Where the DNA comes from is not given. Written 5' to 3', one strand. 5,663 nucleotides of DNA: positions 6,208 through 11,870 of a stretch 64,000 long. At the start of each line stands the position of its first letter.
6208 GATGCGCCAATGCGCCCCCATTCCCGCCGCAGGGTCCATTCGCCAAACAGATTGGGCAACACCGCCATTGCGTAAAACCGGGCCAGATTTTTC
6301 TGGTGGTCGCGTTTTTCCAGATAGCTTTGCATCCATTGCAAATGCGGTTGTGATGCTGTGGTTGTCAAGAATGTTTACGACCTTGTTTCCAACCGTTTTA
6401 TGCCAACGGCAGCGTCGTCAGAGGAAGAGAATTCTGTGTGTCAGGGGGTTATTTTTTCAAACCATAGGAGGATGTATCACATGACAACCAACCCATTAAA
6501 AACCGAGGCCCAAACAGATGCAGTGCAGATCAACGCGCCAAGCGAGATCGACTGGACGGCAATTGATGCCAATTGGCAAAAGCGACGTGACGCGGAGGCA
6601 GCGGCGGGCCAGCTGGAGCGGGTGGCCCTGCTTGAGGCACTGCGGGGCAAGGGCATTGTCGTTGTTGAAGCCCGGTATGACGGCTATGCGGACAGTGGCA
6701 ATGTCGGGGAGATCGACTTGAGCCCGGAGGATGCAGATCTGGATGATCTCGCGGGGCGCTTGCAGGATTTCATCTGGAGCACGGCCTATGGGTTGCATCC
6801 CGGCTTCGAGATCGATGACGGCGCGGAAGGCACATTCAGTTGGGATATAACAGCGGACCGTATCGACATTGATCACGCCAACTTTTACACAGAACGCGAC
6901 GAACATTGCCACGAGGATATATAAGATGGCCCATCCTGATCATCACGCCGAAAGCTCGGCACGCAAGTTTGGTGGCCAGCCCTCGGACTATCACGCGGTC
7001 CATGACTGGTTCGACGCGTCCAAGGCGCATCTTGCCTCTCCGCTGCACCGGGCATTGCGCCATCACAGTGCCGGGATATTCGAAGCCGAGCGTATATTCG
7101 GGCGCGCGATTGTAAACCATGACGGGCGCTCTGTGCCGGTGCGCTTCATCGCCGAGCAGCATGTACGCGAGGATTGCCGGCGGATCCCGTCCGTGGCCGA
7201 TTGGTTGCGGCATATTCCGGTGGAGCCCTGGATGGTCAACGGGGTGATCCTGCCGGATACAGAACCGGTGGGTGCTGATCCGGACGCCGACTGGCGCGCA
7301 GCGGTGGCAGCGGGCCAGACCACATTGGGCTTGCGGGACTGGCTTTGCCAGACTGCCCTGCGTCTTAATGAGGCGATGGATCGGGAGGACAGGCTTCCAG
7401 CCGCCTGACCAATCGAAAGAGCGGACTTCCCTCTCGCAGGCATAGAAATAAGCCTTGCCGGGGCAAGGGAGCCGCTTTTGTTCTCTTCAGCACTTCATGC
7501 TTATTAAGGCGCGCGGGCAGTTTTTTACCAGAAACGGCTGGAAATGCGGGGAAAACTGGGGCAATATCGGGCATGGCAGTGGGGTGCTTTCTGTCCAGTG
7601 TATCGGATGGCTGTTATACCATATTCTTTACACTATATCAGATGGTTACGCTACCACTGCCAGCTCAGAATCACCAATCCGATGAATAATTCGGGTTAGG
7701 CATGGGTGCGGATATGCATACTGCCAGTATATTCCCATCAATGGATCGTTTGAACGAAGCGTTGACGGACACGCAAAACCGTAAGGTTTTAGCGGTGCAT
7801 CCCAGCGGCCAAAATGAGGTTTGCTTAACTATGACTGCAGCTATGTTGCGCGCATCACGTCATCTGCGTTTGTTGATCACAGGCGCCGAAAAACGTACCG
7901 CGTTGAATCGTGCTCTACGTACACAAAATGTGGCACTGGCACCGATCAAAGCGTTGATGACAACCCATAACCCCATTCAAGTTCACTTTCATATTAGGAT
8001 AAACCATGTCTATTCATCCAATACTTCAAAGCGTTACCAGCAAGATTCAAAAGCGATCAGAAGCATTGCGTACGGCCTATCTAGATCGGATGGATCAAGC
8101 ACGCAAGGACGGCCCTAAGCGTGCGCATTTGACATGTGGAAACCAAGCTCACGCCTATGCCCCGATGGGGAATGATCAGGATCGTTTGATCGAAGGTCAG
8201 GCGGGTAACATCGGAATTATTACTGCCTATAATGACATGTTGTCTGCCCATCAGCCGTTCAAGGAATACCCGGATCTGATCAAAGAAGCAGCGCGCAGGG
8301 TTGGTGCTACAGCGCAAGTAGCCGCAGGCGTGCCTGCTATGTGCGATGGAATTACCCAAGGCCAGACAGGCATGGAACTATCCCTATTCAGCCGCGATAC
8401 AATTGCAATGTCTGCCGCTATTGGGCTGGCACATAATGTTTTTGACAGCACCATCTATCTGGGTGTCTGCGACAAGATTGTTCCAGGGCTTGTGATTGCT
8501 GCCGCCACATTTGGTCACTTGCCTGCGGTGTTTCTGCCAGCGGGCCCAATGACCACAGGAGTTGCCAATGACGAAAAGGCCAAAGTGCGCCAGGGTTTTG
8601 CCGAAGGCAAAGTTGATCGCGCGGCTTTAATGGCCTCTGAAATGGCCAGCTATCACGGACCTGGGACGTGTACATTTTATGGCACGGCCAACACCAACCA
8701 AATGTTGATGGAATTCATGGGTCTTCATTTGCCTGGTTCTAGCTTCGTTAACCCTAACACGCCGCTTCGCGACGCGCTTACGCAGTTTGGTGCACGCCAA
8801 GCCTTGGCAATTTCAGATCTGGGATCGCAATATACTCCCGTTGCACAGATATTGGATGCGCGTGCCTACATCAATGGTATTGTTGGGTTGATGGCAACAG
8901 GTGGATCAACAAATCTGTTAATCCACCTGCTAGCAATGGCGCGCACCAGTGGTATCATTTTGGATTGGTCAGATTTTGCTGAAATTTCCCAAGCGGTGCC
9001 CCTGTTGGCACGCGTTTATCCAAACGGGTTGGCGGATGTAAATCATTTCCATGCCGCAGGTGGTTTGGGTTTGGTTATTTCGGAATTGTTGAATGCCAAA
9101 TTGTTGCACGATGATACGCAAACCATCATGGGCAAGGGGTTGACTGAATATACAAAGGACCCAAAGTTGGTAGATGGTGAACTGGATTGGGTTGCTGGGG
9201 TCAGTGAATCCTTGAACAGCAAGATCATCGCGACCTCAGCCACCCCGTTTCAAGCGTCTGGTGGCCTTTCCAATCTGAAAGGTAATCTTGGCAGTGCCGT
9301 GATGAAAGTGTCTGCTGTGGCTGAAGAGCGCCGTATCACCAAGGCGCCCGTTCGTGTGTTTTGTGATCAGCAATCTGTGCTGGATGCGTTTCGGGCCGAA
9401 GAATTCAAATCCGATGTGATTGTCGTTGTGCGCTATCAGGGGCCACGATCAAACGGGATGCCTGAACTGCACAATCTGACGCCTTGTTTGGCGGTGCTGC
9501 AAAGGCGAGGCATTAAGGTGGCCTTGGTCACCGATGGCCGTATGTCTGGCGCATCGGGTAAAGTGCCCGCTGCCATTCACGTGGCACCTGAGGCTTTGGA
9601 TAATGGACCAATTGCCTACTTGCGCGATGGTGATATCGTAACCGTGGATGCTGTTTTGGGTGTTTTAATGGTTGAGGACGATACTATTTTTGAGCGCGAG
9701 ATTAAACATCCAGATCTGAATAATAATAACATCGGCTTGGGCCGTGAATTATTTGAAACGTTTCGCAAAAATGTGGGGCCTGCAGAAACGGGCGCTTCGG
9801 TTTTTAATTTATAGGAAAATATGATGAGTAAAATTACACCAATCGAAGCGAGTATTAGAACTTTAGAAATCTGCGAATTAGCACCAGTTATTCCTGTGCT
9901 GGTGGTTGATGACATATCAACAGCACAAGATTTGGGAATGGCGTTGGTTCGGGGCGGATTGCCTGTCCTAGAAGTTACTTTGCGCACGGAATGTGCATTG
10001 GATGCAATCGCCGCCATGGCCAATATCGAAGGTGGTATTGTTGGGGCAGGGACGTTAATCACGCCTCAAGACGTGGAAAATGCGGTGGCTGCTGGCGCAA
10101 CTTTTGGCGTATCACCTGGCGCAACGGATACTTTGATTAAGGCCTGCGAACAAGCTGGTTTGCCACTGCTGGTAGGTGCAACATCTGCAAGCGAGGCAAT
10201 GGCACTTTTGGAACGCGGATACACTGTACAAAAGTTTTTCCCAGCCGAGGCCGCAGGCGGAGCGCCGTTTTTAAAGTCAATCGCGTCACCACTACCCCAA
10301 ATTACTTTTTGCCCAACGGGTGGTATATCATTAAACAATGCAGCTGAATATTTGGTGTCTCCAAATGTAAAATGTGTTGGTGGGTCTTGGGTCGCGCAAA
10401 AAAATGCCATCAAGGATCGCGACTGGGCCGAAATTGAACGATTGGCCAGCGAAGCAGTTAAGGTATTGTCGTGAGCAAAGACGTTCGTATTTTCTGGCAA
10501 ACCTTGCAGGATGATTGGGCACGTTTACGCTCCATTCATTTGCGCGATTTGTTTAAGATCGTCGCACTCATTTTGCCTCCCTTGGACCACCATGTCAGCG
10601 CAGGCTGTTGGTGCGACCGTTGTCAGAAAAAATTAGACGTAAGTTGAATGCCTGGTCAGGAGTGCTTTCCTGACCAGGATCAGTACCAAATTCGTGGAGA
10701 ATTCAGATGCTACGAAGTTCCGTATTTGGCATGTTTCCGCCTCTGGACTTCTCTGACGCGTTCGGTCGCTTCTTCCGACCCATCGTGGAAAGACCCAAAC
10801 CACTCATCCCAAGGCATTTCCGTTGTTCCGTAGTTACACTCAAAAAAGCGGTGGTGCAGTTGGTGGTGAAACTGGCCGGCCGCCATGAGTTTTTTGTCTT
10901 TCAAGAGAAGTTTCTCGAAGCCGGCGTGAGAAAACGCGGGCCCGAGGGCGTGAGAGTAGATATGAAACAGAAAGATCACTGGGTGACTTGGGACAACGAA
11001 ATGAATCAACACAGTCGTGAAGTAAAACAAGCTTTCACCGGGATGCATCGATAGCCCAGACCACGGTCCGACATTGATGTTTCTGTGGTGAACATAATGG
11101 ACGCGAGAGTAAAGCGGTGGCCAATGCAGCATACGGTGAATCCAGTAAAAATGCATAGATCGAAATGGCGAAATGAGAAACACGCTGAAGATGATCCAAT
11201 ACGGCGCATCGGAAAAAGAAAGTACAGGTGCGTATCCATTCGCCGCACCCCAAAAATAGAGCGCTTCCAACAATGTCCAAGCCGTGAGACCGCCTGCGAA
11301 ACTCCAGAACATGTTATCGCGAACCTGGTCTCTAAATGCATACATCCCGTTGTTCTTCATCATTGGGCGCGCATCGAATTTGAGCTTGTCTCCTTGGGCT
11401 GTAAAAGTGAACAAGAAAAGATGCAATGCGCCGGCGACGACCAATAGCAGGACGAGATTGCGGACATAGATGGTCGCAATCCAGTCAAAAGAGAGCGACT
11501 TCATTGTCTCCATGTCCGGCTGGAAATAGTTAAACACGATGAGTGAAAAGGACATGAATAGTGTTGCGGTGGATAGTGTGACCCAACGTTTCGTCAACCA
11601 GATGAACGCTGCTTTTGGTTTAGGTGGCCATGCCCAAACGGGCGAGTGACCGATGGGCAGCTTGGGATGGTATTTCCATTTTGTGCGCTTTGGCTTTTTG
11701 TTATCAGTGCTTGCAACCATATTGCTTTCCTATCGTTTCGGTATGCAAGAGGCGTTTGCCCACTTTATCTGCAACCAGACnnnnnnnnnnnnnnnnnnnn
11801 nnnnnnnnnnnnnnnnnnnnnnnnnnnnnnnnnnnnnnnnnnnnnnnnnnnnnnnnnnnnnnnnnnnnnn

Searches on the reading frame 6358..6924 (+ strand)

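Call 36: search_protein_families(library=pfam, proteins=[window:6358-6924:+], max_evalue=0.001)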
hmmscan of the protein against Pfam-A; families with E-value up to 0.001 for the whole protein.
window:6358-6924:+ (188 aa): 1 family
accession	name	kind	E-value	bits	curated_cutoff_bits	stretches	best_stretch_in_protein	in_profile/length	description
PF21798.2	DUF6878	-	2.2e-12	47.4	24.3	2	141-186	82-127/128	Family of unknown function (DUF6878)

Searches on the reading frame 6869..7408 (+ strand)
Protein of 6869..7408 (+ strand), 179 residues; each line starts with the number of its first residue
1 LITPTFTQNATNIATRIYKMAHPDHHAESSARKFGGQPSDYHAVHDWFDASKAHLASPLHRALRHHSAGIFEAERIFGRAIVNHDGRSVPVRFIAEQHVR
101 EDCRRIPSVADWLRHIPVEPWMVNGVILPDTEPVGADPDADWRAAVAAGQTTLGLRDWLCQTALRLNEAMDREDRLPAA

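Call 12: search_protein_families(library=pfam, proteins=[window:6869-7408:+], max_evalue=0.01)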
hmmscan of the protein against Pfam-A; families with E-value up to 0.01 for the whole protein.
window:6869-7408:+ (179 aa): 1 family
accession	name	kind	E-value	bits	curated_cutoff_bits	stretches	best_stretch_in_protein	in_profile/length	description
PF21866.1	DUF6915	-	1.1e-45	154.4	27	1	21-122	1-102/102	Domain of unknown function (DUF6915)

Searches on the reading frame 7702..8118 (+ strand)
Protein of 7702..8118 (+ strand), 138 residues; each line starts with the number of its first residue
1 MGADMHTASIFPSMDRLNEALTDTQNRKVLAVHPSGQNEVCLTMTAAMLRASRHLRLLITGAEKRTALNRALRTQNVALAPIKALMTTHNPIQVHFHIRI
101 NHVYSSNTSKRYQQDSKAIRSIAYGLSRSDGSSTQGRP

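Call 36: search_protein_families(library=pfam, proteins=[window:7702-8118:+], max_evalue=0.001)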
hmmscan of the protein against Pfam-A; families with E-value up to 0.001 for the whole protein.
window:7702-8118:+ (138 aa): 1 family
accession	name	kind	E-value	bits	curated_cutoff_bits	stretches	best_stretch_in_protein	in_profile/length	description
PF01182.26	Glucosamine_iso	-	1.1e-16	61.8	27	1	1-89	136-220/225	Glucosamine-6-phosphate isomerases/6-phosphogluconolactonase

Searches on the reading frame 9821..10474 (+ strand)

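Call 36: search_protein_families(library=pfam, proteins=[window:9821-10474:+], max_evalue=0.001)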
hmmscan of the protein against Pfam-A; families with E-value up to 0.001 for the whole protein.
window:9821-10474:+ (217 aa): 1 family
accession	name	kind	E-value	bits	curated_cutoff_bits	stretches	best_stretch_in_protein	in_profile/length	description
PF01081.25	Aldolase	-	2.5e-62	210.3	27.8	1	16-208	3-196/196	KDPG and KHG aldolase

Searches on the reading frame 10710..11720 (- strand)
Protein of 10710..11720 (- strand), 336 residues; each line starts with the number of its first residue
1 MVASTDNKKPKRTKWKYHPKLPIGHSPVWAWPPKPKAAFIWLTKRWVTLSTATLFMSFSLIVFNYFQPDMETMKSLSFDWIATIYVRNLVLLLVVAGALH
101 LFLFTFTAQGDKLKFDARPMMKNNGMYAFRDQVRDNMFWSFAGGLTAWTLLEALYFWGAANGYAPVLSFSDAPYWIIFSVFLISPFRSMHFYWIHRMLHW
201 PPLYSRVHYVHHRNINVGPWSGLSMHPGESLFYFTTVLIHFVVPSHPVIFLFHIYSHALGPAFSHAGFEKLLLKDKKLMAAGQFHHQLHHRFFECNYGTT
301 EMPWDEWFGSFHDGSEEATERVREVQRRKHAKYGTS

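Call 36: search_protein_families(library=pfam, proteins=[window:10710-11720:-], max_evalue=0.001)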
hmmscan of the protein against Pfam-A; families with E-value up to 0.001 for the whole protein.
window:10710-11720:- (336 aa): 1 family
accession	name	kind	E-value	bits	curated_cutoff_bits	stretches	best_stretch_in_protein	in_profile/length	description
PF04116.19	FA_hydroxylase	-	5.8e-20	72.5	31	1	186-310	7-132/132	Fatty acid hydroxylase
